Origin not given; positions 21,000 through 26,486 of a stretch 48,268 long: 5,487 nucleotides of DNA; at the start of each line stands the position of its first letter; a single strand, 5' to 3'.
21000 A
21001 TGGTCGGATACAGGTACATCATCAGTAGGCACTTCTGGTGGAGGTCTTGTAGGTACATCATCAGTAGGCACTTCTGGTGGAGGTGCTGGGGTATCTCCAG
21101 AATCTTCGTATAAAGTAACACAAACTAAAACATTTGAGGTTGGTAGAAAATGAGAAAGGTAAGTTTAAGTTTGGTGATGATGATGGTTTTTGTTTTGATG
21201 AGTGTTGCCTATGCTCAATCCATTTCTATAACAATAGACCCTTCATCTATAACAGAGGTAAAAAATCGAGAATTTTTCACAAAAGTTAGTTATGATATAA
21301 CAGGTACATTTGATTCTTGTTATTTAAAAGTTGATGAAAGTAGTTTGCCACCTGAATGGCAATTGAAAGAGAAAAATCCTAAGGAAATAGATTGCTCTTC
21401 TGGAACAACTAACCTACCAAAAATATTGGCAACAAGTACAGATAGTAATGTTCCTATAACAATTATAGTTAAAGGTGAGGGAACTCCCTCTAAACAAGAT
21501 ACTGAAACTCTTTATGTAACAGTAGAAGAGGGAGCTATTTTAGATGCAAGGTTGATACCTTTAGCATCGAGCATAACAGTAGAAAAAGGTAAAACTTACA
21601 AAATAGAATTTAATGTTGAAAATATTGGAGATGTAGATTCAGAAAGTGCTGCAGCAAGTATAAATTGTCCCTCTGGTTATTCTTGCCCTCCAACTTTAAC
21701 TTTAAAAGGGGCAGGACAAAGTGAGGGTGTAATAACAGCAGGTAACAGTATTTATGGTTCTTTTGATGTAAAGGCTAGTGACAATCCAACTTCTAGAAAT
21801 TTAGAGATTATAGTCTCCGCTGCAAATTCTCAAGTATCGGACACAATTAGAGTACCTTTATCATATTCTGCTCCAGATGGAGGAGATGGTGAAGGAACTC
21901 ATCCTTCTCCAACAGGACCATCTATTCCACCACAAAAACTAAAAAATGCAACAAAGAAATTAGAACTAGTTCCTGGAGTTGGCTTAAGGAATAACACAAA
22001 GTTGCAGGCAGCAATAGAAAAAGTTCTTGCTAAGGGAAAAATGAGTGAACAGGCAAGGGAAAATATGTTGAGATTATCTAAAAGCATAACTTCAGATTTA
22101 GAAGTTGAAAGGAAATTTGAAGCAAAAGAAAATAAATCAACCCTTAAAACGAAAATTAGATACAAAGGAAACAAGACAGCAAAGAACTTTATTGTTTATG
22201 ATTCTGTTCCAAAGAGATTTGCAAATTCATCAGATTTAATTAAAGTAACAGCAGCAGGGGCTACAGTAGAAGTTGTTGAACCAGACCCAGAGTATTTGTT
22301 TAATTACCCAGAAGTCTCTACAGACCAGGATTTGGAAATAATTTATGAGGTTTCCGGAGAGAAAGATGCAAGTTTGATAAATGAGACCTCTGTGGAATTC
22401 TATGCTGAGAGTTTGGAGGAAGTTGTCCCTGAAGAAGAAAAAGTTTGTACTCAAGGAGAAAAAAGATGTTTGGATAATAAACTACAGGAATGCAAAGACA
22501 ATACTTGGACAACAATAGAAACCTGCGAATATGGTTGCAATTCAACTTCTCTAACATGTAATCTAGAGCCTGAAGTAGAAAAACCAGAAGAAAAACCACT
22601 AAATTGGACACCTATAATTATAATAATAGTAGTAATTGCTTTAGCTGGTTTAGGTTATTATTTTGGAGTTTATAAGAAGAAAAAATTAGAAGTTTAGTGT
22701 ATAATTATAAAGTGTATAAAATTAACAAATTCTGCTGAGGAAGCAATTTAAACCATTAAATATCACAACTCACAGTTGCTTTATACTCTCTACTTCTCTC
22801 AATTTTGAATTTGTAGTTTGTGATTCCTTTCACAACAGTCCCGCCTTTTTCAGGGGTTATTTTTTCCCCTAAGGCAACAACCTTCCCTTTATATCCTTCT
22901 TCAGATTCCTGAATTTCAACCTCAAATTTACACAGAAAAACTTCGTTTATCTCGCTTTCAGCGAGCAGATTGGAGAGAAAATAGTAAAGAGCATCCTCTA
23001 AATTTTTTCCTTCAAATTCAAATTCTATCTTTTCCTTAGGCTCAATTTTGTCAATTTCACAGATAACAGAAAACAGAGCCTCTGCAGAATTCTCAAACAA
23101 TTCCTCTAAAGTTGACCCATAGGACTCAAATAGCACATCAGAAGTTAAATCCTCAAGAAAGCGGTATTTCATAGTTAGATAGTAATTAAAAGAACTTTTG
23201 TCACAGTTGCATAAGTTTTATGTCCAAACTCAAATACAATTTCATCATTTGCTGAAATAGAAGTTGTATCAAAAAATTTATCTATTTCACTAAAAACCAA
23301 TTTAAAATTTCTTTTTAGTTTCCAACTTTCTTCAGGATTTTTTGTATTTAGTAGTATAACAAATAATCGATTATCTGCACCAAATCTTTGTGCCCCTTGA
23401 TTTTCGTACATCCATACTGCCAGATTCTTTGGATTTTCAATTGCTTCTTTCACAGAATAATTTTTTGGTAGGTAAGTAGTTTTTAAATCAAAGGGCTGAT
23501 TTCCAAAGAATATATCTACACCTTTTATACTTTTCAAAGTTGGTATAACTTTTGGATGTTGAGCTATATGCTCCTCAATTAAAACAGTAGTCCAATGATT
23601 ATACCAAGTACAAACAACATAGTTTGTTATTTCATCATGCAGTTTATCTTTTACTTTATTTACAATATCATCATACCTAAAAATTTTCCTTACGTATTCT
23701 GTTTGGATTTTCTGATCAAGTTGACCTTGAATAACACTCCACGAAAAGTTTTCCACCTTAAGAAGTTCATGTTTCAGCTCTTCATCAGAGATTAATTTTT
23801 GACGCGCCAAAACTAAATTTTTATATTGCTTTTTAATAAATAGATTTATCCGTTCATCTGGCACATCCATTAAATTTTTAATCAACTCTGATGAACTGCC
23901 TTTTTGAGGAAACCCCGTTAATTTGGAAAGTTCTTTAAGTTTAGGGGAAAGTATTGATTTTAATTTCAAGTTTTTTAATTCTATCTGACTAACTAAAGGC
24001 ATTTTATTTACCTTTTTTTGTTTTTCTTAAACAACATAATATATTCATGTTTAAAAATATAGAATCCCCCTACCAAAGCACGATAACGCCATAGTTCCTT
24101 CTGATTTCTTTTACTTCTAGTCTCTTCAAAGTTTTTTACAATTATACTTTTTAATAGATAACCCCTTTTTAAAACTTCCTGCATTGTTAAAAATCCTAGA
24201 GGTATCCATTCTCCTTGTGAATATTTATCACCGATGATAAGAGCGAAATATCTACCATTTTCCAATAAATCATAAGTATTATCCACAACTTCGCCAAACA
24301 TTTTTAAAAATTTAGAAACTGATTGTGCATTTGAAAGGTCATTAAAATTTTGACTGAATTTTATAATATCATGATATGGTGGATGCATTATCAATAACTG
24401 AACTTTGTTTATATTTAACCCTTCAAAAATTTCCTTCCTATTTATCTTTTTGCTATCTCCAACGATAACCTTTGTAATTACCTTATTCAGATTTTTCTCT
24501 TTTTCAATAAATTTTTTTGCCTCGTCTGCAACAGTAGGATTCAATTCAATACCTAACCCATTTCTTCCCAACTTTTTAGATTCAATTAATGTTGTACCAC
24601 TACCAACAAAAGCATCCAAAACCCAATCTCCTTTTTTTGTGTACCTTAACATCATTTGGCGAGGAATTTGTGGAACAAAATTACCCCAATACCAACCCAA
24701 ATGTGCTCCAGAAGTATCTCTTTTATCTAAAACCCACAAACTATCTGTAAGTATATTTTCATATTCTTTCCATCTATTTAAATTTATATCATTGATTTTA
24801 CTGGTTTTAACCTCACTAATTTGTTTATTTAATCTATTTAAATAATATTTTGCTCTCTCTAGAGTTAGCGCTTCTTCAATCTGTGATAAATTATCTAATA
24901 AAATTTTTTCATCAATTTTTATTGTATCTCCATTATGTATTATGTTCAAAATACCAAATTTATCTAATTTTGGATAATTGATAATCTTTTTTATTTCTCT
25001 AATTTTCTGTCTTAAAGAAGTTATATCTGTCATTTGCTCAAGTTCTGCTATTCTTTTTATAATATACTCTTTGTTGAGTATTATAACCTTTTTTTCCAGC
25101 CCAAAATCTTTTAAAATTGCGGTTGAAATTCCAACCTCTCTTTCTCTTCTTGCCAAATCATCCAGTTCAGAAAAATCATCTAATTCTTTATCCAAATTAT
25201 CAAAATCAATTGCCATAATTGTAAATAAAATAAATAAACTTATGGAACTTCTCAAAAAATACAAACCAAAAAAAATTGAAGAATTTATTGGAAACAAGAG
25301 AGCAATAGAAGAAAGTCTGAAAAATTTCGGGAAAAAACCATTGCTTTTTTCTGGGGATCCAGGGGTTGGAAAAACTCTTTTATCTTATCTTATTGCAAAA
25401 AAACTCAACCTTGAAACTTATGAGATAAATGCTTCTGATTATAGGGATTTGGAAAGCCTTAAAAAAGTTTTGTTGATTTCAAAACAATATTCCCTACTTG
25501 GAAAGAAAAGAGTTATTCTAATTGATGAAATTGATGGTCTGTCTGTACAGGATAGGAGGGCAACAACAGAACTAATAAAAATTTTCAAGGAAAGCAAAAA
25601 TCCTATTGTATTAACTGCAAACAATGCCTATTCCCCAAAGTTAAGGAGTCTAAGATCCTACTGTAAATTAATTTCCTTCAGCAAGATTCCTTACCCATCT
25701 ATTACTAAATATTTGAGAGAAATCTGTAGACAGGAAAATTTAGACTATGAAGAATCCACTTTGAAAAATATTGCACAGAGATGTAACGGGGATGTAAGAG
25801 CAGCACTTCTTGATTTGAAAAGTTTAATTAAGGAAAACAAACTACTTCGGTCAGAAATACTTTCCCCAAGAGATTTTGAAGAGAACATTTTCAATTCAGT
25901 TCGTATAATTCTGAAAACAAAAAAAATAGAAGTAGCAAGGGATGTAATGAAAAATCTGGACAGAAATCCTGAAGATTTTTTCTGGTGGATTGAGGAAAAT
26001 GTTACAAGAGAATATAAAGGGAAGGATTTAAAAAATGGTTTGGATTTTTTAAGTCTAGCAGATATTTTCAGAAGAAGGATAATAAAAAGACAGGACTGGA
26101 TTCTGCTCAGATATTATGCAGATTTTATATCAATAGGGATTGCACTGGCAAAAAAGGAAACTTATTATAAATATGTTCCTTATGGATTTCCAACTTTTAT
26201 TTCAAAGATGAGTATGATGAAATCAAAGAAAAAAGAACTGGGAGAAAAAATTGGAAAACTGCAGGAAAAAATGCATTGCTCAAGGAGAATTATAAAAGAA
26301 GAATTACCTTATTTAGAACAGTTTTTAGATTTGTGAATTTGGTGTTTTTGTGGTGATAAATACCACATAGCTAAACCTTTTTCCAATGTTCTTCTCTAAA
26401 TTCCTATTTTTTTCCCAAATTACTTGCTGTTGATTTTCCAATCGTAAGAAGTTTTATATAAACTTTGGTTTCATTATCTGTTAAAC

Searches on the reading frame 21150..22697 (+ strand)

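Call 12: search_protein_families(library=pfam, proteins=[window:21150-22697:+])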
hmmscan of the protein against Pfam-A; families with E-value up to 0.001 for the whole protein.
window:21150-22697:+ (515 aa): 0 families

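Call 60: search_protein_families(library=pfam, proteins=[window:21150-22697:+], max_evalue=10)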
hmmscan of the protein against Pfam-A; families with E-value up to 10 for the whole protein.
window:21150-22697:+ (515 aa): 5 families
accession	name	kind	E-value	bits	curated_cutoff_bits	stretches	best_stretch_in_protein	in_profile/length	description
PF14283.11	CD1107-like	-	0.0012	19.3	26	1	421-512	66-157/158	Mobile element protein CD1107-like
PF07705.17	CARDB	-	0.063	13.9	22.7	1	141-210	12-72/101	CARDB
PF05345.18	He_PIG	-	0.29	12.1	24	1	139-214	8-84/96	Putative Ig domain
PF04956.18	TrbC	-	0.52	11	27.9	0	488-506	51-71/98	TrbC/VIRB2 pilin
PF13004.13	BACON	-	0.64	10.5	25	1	199-235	24-58/61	Putative binding domain, N-terminal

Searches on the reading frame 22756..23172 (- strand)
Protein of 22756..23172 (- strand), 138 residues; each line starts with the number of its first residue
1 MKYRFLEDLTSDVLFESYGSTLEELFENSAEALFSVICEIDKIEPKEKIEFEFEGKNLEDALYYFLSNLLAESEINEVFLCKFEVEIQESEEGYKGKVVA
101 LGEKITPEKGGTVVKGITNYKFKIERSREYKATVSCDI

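Call 12: search_protein_families(library=pfam, proteins=[window:22756-23172:-])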
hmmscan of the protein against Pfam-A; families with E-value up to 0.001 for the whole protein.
window:22756-23172:- (138 aa): 1 family
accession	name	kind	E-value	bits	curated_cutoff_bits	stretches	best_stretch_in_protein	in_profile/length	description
PF01951.21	Archease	-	3e-31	109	25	1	3-138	1-136/136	Archease protein family (MTH1598/TM1083)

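Call 61: search_protein_families(library=ncbifam, proteins=[window:22756-23172:-], max_evalue=0.1)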
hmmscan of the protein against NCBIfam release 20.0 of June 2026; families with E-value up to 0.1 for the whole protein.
window:22756-23172:- (138 aa): 1 family
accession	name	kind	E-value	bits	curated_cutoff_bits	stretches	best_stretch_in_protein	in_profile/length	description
NF001617.0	PRK00407.1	equivalog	4.8e-28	98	126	1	2-138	3-139/139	hypothetical protein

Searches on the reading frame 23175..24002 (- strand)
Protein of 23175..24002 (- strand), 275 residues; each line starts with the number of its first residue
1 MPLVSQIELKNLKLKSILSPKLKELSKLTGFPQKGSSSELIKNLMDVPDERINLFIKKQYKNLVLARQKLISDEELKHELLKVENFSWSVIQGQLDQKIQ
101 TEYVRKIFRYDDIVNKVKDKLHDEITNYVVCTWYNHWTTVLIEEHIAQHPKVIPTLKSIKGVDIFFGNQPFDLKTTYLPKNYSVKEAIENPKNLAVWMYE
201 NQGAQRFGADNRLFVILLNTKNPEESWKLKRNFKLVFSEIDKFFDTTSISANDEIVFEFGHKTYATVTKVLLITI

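Call 12: search_protein_families(library=pfam, proteins=[window:23175-24002:-])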
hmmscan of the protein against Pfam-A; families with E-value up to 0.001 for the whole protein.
window:23175-24002:- (275 aa): 0 families

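Call 60: search_protein_families(library=pfam, proteins=[window:23175-24002:-], max_evalue=10)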
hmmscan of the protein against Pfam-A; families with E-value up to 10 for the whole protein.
window:23175-24002:- (275 aa): 0 families

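Call 61: search_protein_families(library=ncbifam, proteins=[window:23175-24002:-], max_evalue=0.1)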
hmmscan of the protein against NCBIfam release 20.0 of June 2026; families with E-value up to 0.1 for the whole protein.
window:23175-24002:- (275 aa): 1 family
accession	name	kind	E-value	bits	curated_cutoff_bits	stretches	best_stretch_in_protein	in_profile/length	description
TIGR00240.1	ATCase_reg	equivalog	0.028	14.2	148.55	1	64-148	39-120/150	aspartate carbamoyltransferase regulatory subunit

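Call 63: search_solved_structures(query=window:23175-24002:-, max_evalue=10)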
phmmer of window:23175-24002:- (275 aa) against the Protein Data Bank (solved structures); distinct sequences matched with E-value up to 10: 0.

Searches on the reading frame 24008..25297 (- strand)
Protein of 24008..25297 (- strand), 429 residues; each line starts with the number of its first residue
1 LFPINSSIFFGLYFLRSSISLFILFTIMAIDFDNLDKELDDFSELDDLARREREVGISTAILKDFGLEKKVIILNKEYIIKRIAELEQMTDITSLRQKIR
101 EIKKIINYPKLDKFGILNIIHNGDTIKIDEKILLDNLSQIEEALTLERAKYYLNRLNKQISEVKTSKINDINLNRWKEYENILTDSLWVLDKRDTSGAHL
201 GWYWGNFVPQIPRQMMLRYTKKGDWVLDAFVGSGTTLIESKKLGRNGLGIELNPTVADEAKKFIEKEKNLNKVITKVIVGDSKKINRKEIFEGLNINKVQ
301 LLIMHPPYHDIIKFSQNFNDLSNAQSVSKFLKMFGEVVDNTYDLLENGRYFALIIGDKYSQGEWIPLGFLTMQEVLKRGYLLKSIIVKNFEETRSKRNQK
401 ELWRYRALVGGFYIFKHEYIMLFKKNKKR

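Call 13: search_protein_families(library=pfam, proteins=[window:24008-25297:-])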
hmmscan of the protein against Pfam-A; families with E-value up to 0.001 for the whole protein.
window:24008-25297:- (429 aa): 2 families
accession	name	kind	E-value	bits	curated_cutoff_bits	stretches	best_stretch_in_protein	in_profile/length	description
PF01555.25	N6_N4_Mtase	-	1.3e-23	84.6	26.7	2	149-262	107-221/221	DNA methylase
PF02475.24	TRM5-TYW2_MTfase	-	7.5e-06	26.4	28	1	213-294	27-108/164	TRM5/TYW2 methyltransferase domain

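Call 61: search_protein_families(library=ncbifam, proteins=[window:24008-25297:-], max_evalue=0.1)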
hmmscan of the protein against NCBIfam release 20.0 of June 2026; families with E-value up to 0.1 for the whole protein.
window:24008-25297:- (429 aa): 7 families
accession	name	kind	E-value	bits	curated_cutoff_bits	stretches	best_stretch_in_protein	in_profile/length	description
NF050803.1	DnaMtaseCcrMCaul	equivalog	3.6e-09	36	830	1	214-279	197-262/350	adenine-specific DNA-methyltransferase CcrM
NF008572.0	PRK11524.1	equivalog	6.6e-06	25.4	292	1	215-253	207-245/294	adenine-specific DNA-methyltransferase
TIGR01177.1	TIGR01177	hypoth_equivalog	4e-05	23.1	316.55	1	209-321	168-272/330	TIGR01177 family methyltransferase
NF010253.0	PRK13699.1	subfamily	0.0028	17.3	244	1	217-253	158-194/226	DNA methyltransferase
NF011528.0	PRK14968.1-2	equivalog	0.0065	16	171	1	220-312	36-121/205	putative methyltransferase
NF001790.0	PRK00517.3-3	equivalog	0.0071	15.7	269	1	218-280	118-177/262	50S ribosomal protein L11 methyltransferase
NF043040.1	corrin_prot_MT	hypoth_equivalog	0.055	12.9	180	0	210-272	29-91/216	corrinoid protein-associated methyltransferase CpaM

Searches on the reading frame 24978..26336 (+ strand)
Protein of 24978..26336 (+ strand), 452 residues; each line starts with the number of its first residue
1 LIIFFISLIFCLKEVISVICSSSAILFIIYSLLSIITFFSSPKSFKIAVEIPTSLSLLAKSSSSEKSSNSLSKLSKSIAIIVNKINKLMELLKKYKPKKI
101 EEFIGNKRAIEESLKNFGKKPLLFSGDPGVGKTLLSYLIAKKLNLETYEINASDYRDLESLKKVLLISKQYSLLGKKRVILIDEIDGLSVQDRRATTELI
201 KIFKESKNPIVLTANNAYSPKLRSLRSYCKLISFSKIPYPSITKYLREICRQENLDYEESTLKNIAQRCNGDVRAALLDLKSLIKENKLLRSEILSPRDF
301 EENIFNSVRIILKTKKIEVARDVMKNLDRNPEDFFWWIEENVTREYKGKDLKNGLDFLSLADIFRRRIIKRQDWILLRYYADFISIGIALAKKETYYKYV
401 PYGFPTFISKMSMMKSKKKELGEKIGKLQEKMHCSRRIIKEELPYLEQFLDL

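Call 13: search_protein_families(library=pfam, proteins=[window:24978-26336:+])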
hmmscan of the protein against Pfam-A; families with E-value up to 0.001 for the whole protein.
window:24978-26336:+ (452 aa): 10 families
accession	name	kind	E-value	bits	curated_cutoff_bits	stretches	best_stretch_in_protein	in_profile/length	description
PF00004.35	AAA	-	2.8e-13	50.9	21.2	1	122-218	1-112/131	ATPase family associated with various cellular activities (AAA)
PF21960.2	RCF1-5-like_lid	-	8.4e-10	38.9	27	1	245-282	2-40/43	RCF1/5-like, AAA+ ATPase lid domain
PF20720.3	nSTAND3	-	1.4e-05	25.3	27.2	1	120-213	18-109/155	Novel STAND NTPase 3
PF13401.12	AAA_22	-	1.6e-05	25.7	27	0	118-164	4-53/130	AAA domain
PF13173.12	AAA_14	-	0.00012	22.5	27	1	120-213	3-96/129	AAA domain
PF22608.2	DNAX_ATPase_lid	-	0.00015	21.9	27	1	242-277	2-37/49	DNA polymerase III clamp loader subunit, ATPase lid domain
PF08519.17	RFC1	-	0.00017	22.2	23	0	358-440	1-81/158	Replication factor RFC1 C terminal domain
PF05496.18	RuvB_N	-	0.00025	21.3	27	1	97-189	3-97/159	Holliday junction DNA helicase RuvB P-loop domain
PF07728.20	AAA_5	-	0.00047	20.6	22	0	122-189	2-79/139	AAA domain (dynein-related subfamily)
PF25361.1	AAA_lid_RFC1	-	0.00059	19.7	34.9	0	242-283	4-45/59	RFC1-like, AAA+ ATPase lid domain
